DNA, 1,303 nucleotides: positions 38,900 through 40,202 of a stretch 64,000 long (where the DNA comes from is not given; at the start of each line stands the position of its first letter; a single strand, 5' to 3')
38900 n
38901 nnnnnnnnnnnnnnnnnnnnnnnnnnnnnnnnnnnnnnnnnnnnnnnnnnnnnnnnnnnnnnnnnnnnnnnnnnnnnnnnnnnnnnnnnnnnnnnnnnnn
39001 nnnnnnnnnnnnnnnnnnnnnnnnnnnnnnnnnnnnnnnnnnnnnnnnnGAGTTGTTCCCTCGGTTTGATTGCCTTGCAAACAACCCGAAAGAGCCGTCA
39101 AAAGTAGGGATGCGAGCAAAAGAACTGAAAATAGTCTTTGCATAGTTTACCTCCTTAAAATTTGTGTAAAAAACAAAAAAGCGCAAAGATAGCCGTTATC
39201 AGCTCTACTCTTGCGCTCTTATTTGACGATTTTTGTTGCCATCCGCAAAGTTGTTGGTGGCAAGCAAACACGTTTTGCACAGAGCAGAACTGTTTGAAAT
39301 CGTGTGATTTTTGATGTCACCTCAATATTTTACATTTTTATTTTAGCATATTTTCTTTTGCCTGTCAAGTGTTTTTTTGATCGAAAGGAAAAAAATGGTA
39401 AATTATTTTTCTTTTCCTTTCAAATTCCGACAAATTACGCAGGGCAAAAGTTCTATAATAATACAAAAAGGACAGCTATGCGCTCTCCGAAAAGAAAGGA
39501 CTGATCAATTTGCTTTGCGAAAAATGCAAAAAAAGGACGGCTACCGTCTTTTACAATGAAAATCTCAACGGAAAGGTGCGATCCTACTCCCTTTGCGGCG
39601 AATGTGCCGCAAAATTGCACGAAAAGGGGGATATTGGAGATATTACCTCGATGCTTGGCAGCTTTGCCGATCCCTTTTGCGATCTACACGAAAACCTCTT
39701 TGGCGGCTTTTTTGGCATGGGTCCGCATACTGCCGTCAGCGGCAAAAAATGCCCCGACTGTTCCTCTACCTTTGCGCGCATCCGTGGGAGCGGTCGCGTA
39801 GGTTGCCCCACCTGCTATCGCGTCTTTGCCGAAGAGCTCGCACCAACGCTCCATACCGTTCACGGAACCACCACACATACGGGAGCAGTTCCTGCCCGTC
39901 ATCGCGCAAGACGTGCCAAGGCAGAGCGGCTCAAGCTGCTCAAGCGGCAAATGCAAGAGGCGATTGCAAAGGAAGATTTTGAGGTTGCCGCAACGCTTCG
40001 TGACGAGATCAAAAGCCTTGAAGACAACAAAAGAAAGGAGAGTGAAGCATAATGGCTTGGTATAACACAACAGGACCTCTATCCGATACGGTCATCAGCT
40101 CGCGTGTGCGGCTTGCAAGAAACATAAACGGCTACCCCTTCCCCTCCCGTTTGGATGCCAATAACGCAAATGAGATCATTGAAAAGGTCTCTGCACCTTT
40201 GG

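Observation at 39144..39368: Candidate novel cis-regulatory leader (or small RNA): consensus promoter, ~190-nt untranslated RNA and a terminator/antiterminator pair just upstream of an unknown lipoprotein gene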

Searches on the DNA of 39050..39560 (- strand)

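Call 4: search_rna_families(source=window, start=39050, end=39560, threshold=evalue, max_evalue=10, show_alignments=4)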
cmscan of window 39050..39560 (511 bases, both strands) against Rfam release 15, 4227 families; matches with E-value up to 10: 16.
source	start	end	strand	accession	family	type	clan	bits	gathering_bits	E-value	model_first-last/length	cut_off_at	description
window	39346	39467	-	RF03860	MIR1520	Gene; miRNA;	CL00145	22.8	53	0.81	1-122/122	no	MIR1520 microRNA precursor family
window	39169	39279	-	RF04312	trpB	Cis-reg;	-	21.1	59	1.6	1-107/107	no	trpB ncRNA motif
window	39275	39358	-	RF02183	ST7-OT3_1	Gene; lncRNA;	-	21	50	0.49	1-79/79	no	ST7 overlapping transcript 3 conserved region 1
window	39159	39402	-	RF02375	Aar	Gene; sRNA;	-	20.5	60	1.2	1-191/191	no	Aar sRNA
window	39323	39500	-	RF01578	RUF1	Gene; sRNA;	-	19.7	70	0.19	1-264/264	no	Plasmodium RNA of unkown function RUF1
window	39382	39421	+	RF04343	Plastid-psbA-2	Cis-reg;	CL00153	18.9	55.8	0.69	1-60/60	no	Plastid-psbA-2 3UTR RNA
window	39351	39460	+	RF02325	TtnuHACA18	Gene; snRNA; snoRNA; HACA-box;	-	18.5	100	3.2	1-130/130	no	Tetrahymena snoRNA TtnuHACA18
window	39384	39431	-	RF02495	ohsC_RNA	Gene; antitoxin;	-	18.2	50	3.8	1-77/77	no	Oppression of Hydrophobic ORF by sRNA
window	39363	39397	+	RF00490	S-element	Cis-reg;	-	17.7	47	2.5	1-67/67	no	S-element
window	39341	39403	-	RF00972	mir-651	Gene; miRNA;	-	16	106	3.4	1-86/86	no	mir-651 microRNA precursor family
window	39241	39409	+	RF02593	NsiR8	Gene; sRNA;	-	15.8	61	2.1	1-172/172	no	Nitrogen stress-induced RNA 8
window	39247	39444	-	RF02707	TeloSII_ncR33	Gene; sRNA;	-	15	105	0.92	1-297/297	no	TeloSII non coding RNA 33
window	39367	39440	+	RF04164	MIR1507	Gene; miRNA;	-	14.7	73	2.6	1-107/107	no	MIR1507 microRNA precursor family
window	39102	39229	+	RF02612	BSR1350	Gene; sRNA;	-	14.1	216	7.5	1-176/176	no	Brucella sRNA 1350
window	39449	39539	+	RF01189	sn1502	Gene; snRNA; snoRNA; CD-box;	-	13.9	60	8.5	1-87/87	no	Small nucleolar RNA sn1502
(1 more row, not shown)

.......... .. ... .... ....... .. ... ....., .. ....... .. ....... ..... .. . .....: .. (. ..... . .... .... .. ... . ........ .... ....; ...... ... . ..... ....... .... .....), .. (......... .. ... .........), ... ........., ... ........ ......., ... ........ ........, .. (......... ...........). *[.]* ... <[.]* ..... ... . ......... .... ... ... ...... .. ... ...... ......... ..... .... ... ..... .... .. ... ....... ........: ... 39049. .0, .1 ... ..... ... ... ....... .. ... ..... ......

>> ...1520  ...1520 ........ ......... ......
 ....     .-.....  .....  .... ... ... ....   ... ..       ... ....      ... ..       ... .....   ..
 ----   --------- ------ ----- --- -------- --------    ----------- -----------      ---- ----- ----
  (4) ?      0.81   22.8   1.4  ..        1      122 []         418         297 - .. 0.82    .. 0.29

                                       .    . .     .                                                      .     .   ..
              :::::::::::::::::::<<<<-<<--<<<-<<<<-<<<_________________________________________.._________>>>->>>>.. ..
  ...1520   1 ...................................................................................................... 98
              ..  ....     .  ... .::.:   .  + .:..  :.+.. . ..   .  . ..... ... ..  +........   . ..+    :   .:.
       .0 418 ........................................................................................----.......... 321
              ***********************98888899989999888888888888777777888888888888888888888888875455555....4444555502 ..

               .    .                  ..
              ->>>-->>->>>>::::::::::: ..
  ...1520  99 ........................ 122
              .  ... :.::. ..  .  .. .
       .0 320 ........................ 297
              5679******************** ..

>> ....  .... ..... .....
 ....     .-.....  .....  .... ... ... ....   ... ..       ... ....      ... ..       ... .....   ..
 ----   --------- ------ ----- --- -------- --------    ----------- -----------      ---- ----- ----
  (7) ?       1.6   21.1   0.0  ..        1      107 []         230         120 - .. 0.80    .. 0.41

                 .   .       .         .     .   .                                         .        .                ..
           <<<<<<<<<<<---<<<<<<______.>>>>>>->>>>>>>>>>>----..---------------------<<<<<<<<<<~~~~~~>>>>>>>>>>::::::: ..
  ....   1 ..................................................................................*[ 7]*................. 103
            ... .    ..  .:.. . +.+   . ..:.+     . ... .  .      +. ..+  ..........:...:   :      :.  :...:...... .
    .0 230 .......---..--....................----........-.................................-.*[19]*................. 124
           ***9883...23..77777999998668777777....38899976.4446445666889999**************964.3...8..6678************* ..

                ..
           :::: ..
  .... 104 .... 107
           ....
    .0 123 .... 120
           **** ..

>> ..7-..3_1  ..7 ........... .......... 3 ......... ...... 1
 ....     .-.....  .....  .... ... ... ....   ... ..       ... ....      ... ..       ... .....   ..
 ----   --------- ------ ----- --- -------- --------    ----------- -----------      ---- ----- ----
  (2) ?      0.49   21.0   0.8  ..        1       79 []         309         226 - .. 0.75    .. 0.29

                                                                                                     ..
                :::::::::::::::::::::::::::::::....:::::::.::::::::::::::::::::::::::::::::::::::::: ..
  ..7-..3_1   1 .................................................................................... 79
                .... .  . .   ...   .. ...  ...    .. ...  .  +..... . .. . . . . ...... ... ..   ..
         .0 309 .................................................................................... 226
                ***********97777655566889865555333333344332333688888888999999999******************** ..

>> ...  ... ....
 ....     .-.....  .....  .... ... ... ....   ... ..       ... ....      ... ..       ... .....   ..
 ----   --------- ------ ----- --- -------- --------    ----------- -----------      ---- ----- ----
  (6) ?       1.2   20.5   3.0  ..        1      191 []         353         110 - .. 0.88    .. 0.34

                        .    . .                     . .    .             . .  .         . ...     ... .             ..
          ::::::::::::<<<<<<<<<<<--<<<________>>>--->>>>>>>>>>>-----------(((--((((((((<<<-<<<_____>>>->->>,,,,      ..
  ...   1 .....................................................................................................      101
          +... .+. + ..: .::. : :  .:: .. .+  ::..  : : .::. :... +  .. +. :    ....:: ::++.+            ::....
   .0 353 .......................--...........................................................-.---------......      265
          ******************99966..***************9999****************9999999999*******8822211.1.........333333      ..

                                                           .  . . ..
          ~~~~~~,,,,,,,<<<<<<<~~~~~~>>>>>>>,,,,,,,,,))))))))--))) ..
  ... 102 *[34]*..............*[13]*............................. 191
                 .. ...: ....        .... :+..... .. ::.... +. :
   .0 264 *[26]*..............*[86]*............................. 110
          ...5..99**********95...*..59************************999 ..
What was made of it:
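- On Any Rfam 15 family: All E-values were 0.19 or higher (call 4).
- Closest known: Rfam RF04312, the trpB ncRNA motif. Same: An A-rich linker (UCAAAUAAGA) followed by a terminator aligns to the 3' half of the model (call 4).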

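Call 49: build_rna_model(alignment_id=A4, structure=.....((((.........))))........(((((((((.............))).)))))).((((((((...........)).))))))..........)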
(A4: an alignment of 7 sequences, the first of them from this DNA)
Model R1 built from alignment A4 (7 sequences, 101 columns); structure: as given.
model positions 100; base pairs 21; branch points 2; effective number of sequences 1.07; information 0.589 bits per position. Calibrated on 0.2 Mb of random sequence (short: E-values are rough).
structure used (alignment columns):
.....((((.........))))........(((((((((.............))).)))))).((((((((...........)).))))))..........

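Call 50: search_with_rna_model(model_id=R1, sources=[window, L001, L002, L003, L004, L005, L006, L007, L008, L009, L010, L011, L014, L016, L017, L020, L022, L024, L026, L027], max_evalue=10)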
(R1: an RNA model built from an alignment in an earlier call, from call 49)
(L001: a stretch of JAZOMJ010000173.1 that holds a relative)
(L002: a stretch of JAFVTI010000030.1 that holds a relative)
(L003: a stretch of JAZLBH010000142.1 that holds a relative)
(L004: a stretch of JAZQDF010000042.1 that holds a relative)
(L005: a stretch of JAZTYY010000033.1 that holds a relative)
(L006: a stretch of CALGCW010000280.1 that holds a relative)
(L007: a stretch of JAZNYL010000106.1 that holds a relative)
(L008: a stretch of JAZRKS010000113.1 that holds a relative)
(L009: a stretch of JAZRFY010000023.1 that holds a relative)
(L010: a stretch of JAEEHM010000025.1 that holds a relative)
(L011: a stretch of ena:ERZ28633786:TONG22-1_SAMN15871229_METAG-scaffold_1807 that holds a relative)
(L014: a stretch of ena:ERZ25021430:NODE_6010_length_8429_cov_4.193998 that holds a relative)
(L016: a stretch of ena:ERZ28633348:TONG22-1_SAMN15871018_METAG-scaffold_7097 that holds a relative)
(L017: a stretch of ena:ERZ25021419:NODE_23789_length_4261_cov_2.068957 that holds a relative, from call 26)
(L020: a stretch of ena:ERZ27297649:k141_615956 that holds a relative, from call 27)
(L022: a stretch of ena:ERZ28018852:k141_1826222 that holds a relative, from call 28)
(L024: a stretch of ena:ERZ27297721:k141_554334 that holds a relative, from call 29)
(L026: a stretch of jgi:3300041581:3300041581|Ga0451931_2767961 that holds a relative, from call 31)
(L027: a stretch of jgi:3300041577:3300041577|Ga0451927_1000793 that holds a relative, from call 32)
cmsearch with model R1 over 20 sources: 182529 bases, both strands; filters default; matches with E-value up to 10: 22.
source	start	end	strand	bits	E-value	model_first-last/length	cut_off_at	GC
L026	2062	2161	-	127.8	1e-22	1-100/100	no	0.41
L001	3778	3877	+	126.9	1.5e-22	1-100/100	no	0.4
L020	2195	2294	-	126.9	1.5e-22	1-100/100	no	0.4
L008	4821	4920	+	124.7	4.1e-22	1-100/100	no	0.42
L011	2819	2919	+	116.3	1.9e-20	1-100/100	no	0.39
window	39227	39325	-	113.9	5.4e-20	1-100/100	no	0.42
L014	277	375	+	109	5e-19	1-100/100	no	0.42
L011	2749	2845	-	17.2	0.55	1-100/100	no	0.27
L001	3832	3940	-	17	0.61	1-100/100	no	0.4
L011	2873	2984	-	16.9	0.64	1-100/100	no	0.39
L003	443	480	+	16.7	0.7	24-62/100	no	0.47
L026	2000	2107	+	16.5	0.78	1-100/100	no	0.43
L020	2131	2240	+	16.4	0.81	1-100/100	no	0.42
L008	4875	4984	-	15.7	1.1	1-100/100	no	0.43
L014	330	381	-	15.3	1.3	1-100/100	no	0.42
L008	4751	4847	-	15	1.5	1-100/100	no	0.31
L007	712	788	+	14.6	1.8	1-100/100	no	0.4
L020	2268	2366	+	13.2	3.4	1-100/100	no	0.33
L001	3707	3804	-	13.1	3.6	1-100/100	no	0.32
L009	3718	3753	+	12.1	5.5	24-62/100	no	0.42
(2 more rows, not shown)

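Call 52: search_dna_similar(query=window:39144-39420:-, collection=plasmids, mode=distant, max_evalue=0.01, max_rows=10)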
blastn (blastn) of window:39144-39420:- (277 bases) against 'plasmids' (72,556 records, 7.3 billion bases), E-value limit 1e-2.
No match.

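Call 53: search_dna_similar(query=window:39144-39420:-, collection=phages, mode=distant, max_evalue=0.01, max_rows=10)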
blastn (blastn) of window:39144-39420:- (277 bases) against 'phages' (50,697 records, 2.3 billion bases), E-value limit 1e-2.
No match.
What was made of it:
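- Tried and rejected: No match (calls 52, 53).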

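Call 62: search_with_rna_model(model_id=R1, sources=[L028, L029, L012, L013, L015, L018, L019, L021, L023, L025], max_evalue=1)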
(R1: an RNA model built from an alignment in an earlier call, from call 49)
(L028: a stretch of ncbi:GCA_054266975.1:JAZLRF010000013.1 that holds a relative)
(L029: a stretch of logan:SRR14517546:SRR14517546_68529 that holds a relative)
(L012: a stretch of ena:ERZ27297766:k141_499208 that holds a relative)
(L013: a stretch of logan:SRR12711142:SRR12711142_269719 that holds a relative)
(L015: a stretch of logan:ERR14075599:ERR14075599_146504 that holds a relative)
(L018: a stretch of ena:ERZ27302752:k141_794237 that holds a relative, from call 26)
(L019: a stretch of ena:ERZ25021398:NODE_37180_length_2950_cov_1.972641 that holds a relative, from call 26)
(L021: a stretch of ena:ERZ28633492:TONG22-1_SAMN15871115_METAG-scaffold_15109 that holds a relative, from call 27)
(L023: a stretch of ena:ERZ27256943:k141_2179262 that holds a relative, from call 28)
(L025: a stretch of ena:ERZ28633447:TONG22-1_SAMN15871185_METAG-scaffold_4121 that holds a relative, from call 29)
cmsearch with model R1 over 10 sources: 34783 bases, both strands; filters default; matches with E-value up to 1: 9.
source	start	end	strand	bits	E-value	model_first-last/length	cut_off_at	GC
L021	1956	2055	-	126.9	2.9e-23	1-100/100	no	0.4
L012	1728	1828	+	116.3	3.5e-21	1-100/100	no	0.39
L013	150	250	+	116.3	3.5e-21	1-100/100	no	0.39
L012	1658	1754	-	17.2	0.1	1-100/100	no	0.27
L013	80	176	-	17.2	0.1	1-100/100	no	0.27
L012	1782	1893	-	16.9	0.12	1-100/100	no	0.39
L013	204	315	-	16.9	0.12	1-100/100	no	0.39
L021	1892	2001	+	16.4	0.15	1-100/100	no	0.42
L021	2029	2125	+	14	0.45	1-100/100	no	0.33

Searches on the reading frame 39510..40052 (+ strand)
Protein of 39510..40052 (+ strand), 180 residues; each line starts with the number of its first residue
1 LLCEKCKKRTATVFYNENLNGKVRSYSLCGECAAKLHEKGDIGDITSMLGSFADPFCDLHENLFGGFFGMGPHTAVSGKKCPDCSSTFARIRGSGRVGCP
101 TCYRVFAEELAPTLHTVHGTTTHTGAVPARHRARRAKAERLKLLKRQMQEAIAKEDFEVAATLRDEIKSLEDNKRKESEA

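Call 8: search_protein_families(library=pfam, proteins=[window:39510-40052:+], max_evalue=0.01)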
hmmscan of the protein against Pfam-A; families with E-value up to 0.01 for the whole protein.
window:39510-40052:+ (180 aa): 2 families
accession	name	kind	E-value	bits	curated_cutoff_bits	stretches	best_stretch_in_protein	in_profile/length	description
PF02151.25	UVR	-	1.5e-08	34.5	21.5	1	139-172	2-35/36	UvrB/uvrC motif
PF22191.2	IBR_1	-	0.0037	17.6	27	1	77-104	2-29/47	IBR domain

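Call 24: find_homologous_proteins(query=window:39510-40052:+, max_evalue=1e-20)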
Query window:39510-40052:+ (180 aa): 343 proteins with E <= 1e-20 among 413 candidates; the best 120 are listed.
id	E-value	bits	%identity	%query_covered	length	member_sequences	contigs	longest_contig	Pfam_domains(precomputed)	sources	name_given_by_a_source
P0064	1.6e-109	382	93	100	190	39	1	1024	PF02151.26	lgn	-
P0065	1.4e-105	369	90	100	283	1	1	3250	PF02151.26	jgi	jgi:protein arginine kinase activator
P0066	1.9e-103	362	87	100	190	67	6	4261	PF02151.26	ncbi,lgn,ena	-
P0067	2.5e-103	361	87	100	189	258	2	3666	PF02151.26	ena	-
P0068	1.5e-100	352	86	100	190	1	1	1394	PF02151.26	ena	-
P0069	2.4e-100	352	85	100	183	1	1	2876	PF02151.26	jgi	jgi:protein arginine kinase activator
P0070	1.9e-99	349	85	99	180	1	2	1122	PF02151.26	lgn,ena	-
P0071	4.5e-99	348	84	99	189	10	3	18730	PF02151.26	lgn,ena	-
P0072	3.4e-98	345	83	100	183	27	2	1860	PF02151.26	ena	-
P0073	5.6e-96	338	82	100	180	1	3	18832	PF02151.26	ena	-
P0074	2.5e-95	335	82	98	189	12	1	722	PF02151.26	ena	-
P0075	1.6e-93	330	80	100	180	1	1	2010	PF02151.26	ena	-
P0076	4.9e-92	325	78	100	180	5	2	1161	PF02151.26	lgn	-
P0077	5.9e-83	295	75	95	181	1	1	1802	PF02151.26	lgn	-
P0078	7.1e-83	295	73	99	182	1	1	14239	PF02151.26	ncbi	-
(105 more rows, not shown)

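Call 26: find_encoding_contigs(protein=P0066, flank=2500, max_places=3)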
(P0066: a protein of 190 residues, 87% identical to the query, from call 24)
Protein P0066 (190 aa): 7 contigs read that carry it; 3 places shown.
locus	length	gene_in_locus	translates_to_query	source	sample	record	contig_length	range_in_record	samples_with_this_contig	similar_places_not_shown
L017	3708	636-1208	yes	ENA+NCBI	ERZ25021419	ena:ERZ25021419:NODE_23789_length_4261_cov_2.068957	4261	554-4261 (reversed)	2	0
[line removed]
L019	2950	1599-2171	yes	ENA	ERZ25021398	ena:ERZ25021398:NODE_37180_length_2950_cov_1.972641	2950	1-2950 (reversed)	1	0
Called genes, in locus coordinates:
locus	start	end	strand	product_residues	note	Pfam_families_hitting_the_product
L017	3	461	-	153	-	?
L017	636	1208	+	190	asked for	PF02151:UVR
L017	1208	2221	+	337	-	PF00217:ATP-gua_Ptrans, PF27454:McsB_C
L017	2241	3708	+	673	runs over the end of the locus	?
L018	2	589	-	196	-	?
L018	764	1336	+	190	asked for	PF02151:UVR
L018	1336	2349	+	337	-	PF00217:ATP-gua_Ptrans, PF27454:McsB_C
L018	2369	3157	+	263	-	?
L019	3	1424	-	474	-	?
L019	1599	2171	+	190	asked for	PF02151:UVR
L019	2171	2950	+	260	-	?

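Call 27: find_encoding_contigs(protein=P0067, flank=2500, max_places=2)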
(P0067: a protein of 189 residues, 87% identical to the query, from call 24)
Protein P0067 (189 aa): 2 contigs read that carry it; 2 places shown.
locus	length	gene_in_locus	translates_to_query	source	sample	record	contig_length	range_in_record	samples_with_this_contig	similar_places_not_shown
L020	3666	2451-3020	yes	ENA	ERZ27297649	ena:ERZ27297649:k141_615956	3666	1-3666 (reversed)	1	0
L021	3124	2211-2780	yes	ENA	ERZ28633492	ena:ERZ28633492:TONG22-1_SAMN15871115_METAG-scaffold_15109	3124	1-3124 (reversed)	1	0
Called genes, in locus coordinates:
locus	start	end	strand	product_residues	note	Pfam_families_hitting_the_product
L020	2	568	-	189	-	?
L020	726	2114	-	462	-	-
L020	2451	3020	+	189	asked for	PF02151:UVR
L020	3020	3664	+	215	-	?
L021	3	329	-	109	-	?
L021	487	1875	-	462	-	-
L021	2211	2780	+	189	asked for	PF02151:UVR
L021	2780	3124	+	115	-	?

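Call 28: find_encoding_contigs(protein=P0071, flank=2500, max_places=2)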
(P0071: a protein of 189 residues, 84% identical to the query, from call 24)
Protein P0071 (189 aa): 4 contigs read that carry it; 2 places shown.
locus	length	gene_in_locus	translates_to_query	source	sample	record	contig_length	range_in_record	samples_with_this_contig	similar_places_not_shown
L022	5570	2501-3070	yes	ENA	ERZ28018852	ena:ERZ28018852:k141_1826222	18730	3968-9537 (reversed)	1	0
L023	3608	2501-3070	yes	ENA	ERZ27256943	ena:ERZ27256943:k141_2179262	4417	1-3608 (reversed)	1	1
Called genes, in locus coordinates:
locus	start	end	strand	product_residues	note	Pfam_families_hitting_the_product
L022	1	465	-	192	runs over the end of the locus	PF08876:DUF1836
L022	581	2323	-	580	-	PF13292:DXP_synthase_N, PF02779:Transket_pyr, PF02780:Transketolase_C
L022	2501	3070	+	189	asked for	PF02151:UVR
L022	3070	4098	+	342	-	PF00217:ATP-gua_Ptrans, PF27454:McsB_C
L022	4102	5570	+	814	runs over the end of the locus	PF02861:Clp_N, PF23569:NBD_SMAX1 (weak), PF00004:AAA, PF17871:AAA_lid_9, PF02151:UVR (weak), PF07724:AAA_2, PF07728:AAA_5, PF10431:ClpB_D2-small, +6 more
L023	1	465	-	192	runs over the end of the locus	PF08876:DUF1836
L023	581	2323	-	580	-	PF13292:DXP_synthase_N, PF02779:Transket_pyr, PF02780:Transketolase_C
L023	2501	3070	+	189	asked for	PF02151:UVR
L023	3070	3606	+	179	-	?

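Call 29: find_encoding_contigs(protein=P0073, flank=2500, max_places=2)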
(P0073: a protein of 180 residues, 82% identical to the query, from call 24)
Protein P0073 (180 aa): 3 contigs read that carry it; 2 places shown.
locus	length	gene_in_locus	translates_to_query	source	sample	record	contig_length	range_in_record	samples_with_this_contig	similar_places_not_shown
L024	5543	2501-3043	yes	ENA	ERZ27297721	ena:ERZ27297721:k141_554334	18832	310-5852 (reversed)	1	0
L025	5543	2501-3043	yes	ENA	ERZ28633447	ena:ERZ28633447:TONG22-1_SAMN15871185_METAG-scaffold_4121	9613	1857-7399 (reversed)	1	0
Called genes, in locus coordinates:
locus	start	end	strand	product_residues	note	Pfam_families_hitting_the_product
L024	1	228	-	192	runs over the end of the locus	PF08876:DUF1836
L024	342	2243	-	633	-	PF13292:DXP_synthase_N, PF02779:Transket_pyr, PF02780:Transketolase_C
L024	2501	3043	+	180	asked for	PF02151:UVR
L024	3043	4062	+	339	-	PF00217:ATP-gua_Ptrans, PF27454:McsB_C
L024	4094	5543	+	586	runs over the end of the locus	?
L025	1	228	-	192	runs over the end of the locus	PF08876:DUF1836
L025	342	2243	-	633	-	PF13292:DXP_synthase_N, PF02779:Transket_pyr, PF02780:Transketolase_C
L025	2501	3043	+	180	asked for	PF02151:UVR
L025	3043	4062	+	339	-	PF00217:ATP-gua_Ptrans, PF27454:McsB_C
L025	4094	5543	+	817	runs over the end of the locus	PF02861:Clp_N, PF13191:AAA_16 (weak), PF00004:AAA, PF17871:AAA_lid_9, PF00004:AAA, PF07724:AAA_2, PF07728:AAA_5, PF10431:ClpB_D2-small, +7 more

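Call 31: find_encoding_contigs(protein=P0065, flank=2500, max_places=2)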
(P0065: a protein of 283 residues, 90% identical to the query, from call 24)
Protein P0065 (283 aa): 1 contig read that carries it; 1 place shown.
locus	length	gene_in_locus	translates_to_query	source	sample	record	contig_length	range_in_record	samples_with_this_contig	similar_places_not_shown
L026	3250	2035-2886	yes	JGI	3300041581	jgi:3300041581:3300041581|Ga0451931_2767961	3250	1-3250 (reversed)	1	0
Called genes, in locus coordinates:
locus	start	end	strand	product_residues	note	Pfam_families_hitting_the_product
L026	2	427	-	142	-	?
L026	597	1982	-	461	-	-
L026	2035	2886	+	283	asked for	PF02151:UVR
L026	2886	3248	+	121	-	?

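Call 32: find_encoding_contigs(protein=P0069, flank=2500, max_places=2)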
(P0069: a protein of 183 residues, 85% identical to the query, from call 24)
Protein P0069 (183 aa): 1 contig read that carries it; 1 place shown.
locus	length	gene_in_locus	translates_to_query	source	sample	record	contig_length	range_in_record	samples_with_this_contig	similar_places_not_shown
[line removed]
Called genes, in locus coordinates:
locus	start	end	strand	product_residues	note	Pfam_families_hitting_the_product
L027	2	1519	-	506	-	?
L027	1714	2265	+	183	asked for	PF02151:UVR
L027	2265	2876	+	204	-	?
